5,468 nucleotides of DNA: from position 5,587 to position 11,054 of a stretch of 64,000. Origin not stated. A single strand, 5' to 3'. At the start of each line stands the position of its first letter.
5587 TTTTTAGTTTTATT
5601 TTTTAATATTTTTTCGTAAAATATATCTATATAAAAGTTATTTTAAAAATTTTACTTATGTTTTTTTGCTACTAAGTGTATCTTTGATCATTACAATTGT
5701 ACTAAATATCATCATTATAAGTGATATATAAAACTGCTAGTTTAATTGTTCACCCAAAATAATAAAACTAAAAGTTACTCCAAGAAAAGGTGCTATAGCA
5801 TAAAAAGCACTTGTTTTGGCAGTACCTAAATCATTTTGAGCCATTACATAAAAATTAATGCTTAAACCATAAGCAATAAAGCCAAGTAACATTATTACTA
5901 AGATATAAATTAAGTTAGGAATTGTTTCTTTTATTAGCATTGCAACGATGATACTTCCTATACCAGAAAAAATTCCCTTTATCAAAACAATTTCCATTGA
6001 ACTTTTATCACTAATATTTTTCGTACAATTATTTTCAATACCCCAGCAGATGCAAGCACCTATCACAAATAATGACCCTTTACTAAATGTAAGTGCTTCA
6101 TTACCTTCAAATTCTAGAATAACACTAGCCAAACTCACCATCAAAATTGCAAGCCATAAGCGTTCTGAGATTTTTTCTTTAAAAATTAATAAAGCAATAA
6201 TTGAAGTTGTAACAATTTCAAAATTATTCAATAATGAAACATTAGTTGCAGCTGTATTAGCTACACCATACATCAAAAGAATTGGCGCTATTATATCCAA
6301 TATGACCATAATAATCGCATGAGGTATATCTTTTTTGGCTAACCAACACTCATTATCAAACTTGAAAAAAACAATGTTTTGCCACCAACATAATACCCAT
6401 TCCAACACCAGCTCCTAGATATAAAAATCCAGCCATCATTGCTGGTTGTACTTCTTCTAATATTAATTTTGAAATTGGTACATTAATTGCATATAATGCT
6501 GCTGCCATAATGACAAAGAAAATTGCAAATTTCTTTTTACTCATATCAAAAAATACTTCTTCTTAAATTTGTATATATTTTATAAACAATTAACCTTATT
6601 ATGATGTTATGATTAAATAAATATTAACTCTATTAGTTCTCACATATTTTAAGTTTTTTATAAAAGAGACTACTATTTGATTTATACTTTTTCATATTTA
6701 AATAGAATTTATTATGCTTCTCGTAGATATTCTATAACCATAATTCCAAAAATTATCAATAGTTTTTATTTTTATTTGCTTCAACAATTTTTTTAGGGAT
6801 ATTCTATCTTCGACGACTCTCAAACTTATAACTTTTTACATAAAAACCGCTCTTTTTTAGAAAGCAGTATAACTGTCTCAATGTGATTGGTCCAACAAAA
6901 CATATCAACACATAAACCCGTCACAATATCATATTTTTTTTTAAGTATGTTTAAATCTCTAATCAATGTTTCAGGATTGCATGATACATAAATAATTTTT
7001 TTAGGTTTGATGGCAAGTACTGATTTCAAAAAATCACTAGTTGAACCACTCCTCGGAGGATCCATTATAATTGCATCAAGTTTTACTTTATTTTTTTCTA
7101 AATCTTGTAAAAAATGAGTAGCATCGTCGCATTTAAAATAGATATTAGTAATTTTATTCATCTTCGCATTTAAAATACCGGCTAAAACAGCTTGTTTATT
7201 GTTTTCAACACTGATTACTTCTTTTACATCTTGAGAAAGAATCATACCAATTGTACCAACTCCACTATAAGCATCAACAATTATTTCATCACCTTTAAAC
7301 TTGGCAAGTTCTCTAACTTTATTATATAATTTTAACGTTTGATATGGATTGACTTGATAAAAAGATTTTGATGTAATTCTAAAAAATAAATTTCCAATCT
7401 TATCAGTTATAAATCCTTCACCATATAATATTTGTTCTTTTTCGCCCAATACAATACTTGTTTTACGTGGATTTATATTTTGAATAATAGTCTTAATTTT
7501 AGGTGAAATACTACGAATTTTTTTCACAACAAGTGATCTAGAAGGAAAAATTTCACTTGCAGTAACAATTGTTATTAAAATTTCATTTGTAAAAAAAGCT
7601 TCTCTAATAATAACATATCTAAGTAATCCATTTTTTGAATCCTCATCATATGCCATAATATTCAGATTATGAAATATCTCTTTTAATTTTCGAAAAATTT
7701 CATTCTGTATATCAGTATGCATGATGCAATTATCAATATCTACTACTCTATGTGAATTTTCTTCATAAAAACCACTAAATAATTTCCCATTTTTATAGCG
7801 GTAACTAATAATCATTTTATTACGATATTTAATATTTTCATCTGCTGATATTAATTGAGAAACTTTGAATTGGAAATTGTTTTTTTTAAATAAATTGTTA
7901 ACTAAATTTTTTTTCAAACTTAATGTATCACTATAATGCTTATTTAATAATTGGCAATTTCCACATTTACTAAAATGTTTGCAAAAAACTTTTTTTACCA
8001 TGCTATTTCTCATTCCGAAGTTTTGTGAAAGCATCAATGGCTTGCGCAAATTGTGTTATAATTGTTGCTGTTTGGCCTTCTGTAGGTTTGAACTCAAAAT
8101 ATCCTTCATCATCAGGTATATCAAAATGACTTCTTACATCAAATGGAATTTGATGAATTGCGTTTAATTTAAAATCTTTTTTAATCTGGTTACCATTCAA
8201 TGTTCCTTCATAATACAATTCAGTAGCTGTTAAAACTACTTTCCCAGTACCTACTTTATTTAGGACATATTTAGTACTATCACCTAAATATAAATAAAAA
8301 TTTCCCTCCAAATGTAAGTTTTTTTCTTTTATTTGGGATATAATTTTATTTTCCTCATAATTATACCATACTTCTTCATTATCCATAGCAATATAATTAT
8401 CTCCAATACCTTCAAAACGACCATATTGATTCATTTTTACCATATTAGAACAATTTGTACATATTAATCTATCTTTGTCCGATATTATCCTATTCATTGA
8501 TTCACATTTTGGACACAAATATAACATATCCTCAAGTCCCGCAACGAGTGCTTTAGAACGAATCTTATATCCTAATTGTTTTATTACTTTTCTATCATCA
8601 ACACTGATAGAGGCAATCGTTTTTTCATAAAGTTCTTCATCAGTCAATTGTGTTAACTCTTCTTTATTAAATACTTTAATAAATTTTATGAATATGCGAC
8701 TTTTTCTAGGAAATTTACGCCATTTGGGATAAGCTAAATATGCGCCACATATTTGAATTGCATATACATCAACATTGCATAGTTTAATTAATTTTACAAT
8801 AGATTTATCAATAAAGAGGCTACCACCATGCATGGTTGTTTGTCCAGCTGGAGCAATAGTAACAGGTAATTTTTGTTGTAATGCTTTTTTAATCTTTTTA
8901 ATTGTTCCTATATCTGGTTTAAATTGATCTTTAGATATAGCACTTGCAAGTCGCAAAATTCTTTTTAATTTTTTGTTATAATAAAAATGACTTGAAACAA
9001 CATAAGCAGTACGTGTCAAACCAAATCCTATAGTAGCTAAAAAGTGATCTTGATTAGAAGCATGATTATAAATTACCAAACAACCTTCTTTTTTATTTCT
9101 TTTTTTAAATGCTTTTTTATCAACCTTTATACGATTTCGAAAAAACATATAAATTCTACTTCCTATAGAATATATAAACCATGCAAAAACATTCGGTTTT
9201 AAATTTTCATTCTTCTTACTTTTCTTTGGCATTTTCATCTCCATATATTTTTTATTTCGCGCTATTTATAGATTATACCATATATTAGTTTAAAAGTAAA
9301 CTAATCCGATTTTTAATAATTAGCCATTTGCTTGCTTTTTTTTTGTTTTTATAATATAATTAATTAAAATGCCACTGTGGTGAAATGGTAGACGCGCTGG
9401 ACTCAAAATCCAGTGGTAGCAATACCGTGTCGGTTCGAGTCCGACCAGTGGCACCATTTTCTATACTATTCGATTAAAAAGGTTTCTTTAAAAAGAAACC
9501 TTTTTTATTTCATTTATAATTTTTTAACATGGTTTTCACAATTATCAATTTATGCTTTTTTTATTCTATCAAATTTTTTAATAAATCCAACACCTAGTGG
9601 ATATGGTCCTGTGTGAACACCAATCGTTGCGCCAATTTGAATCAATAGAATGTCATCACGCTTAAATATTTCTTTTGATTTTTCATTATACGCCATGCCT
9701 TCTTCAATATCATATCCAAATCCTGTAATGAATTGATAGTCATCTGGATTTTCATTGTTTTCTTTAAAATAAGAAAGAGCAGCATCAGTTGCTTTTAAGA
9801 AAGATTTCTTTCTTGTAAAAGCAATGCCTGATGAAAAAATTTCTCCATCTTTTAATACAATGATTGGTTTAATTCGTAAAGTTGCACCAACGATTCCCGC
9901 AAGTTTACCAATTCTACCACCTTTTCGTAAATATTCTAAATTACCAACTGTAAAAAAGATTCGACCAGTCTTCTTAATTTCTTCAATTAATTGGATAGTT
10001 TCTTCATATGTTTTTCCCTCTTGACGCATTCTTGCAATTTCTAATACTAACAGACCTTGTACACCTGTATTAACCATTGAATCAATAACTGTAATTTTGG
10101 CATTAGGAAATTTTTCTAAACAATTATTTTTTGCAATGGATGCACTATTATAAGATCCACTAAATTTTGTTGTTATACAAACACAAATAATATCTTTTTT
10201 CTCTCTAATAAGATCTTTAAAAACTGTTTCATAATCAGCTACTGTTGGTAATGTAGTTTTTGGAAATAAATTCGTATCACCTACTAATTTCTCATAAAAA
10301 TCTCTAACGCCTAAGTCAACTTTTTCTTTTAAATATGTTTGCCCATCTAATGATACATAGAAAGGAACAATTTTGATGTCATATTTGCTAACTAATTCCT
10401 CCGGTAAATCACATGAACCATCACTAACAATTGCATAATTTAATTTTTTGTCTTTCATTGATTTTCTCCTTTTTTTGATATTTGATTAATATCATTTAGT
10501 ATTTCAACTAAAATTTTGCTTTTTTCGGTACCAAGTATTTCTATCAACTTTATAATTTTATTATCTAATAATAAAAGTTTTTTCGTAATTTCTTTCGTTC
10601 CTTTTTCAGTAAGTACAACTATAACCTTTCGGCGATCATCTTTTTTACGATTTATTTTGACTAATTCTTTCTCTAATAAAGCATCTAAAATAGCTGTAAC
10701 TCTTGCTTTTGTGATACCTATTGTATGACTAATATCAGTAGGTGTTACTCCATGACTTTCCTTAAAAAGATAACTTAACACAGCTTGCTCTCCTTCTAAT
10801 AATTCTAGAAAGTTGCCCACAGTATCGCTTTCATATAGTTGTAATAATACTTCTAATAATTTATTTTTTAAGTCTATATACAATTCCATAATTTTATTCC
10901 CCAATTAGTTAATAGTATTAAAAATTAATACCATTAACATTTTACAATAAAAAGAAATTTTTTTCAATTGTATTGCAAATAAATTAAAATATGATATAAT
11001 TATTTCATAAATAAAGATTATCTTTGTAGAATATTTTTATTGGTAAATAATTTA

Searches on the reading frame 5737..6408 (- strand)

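Call 28: search_protein_families(library=pfam, proteins=[window:5737-6408:-], max_evalue=0.00001)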
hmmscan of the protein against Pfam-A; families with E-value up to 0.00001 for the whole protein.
window:5737-6408:- (223 aa): 1 family
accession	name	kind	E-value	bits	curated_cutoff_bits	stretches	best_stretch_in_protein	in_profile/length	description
PF00892.27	EamA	-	2.5e-22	80.1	28.2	2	110-223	2-116/135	EamA-like transporter family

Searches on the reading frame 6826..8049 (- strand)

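Call 28: search_protein_families(library=pfam, proteins=[window:6826-8049:-], max_evalue=0.00001)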
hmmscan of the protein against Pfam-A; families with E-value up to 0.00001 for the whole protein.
window:6826-8049:- (407 aa): 4 families
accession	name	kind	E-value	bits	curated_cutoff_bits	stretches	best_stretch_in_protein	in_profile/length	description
PF05958.17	tRNA_U5-meth_tr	-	3.7e-23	82.6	23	1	39-399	2-357/357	tRNA (Uracil-5-)-methyltransferase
PF03602.21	Cons_hypoth95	-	3.4e-08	33.8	24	1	254-366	42-162/182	Conserved hypothetical protein 95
PF02475.24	TRM5-TYW2_MTfase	-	7.3e-07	29.7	28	1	248-362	31-143/164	TRM5/TYW2 methyltransferase domain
PF09445.16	Methyltransf_15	-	6.3e-06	26.3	22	0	255-335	2-83/165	RNA cap guanine-N2 methyltransferase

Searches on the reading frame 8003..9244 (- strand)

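Call 28: search_protein_families(library=pfam, proteins=[window:8003-9244:-], max_evalue=0.00001)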
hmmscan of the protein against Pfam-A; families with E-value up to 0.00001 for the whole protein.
window:8003-9244:- (413 aa): 1 family
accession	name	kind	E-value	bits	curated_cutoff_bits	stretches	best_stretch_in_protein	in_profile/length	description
PF01553.26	Acyltransferase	-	1.4e-07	31.8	23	1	48-163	9-129/132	Acyltransferase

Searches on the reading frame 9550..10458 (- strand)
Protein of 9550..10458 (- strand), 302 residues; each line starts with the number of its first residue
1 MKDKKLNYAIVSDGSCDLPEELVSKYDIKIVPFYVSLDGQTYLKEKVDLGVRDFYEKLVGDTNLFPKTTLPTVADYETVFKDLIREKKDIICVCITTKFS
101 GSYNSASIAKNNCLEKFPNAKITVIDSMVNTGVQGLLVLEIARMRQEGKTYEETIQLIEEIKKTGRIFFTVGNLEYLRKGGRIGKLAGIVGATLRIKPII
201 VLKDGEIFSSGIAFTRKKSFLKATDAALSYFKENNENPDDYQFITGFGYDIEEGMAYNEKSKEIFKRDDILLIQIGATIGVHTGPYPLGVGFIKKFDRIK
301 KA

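Call 28: search_protein_families(library=pfam, proteins=[window:9550-10458:-], max_evalue=0.00001)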
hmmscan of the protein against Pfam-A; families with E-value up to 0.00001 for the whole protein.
window:9550-10458:- (302 aa): 1 family
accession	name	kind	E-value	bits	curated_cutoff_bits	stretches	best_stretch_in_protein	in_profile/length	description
PF02645.21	DegV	-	9.5e-69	232.3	27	1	9-295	3-280/280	Uncharacterised protein, DegV family COG1307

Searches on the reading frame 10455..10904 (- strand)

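Call 28: search_protein_families(library=pfam, proteins=[window:10455-10904:-], max_evalue=0.00001)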
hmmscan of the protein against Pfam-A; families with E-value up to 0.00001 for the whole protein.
window:10455-10904:- (149 aa): 5 families
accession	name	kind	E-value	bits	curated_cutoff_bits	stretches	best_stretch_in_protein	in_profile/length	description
PF22381.2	Staph_reg_Sar_Rot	-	2.2e-07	31.3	27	1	38-107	15-83/85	Transcriptional regulator SarA/Rot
PF01047.28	MarR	-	4.2e-07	30.2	24.6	1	49-94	14-59/59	MarR family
PF13463.12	HTH_27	-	8.3e-07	29.6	22.2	1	40-102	6-68/68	Winged helix DNA-binding domain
PF13601.12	HTH_34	-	2.2e-06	28.1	27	1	41-114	4-77/80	Winged helix DNA-binding domain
PF12802.13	MarR_2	-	6.3e-06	26.7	27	0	49-92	17-60/61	MarR family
